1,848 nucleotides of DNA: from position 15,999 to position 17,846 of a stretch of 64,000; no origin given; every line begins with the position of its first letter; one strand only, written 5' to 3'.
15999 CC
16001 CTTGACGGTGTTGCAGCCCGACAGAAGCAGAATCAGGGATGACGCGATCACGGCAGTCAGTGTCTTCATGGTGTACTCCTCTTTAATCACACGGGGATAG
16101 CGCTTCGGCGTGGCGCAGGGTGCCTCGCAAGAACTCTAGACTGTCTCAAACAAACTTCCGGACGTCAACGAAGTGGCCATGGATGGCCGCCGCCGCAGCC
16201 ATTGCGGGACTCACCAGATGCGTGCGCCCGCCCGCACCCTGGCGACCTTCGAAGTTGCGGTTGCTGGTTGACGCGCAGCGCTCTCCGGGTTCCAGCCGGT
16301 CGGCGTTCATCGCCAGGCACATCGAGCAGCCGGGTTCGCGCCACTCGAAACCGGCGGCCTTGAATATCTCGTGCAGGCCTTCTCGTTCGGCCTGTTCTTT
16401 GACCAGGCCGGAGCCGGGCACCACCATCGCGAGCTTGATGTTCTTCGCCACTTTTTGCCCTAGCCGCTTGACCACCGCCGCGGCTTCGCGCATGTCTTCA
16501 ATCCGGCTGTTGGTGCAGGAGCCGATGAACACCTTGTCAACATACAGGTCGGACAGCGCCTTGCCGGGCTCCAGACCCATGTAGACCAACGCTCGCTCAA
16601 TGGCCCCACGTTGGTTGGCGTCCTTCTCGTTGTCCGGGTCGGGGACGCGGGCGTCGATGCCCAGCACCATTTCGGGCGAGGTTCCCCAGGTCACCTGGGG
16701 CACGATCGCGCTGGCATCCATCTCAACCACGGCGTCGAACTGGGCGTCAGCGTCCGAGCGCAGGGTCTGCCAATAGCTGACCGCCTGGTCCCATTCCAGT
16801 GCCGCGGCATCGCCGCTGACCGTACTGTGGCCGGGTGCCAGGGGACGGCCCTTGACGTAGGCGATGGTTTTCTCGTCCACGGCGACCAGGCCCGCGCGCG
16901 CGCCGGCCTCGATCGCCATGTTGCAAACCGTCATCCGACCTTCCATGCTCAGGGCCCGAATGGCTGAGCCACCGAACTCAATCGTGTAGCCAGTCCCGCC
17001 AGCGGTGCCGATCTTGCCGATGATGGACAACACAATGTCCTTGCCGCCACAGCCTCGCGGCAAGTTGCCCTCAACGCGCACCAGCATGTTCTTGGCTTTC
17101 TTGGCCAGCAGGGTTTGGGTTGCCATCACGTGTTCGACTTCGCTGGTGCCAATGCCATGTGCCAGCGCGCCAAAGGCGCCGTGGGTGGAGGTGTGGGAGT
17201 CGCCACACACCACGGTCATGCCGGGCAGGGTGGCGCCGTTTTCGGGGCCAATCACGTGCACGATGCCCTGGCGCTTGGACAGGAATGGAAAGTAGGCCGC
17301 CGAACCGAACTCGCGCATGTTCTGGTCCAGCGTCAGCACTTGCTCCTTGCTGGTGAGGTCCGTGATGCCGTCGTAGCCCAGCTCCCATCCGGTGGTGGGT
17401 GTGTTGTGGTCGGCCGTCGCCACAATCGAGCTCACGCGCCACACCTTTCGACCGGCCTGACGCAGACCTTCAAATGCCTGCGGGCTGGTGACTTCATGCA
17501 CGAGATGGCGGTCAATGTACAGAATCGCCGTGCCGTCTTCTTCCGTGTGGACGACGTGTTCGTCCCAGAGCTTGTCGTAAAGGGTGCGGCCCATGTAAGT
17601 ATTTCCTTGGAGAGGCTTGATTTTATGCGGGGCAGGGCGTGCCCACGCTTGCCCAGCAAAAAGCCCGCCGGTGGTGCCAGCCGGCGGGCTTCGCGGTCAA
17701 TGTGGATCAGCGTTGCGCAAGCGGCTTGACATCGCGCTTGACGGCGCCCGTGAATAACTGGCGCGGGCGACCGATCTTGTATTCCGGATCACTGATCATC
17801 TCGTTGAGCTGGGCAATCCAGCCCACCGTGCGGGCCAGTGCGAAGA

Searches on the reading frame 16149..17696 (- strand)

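Call 97: search_protein_families(library=pfam, proteins=[window:16149-17696:-], max_evalue=0.00001)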
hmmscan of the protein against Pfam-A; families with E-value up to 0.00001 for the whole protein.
window:16149-17696:- (516 aa): 1 family
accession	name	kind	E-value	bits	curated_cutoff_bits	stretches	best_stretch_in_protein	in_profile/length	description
PF00330.25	Aconitase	-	2.4e-174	581.1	28.7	1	41-507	1-463/463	Aconitase family (aconitate hydratase)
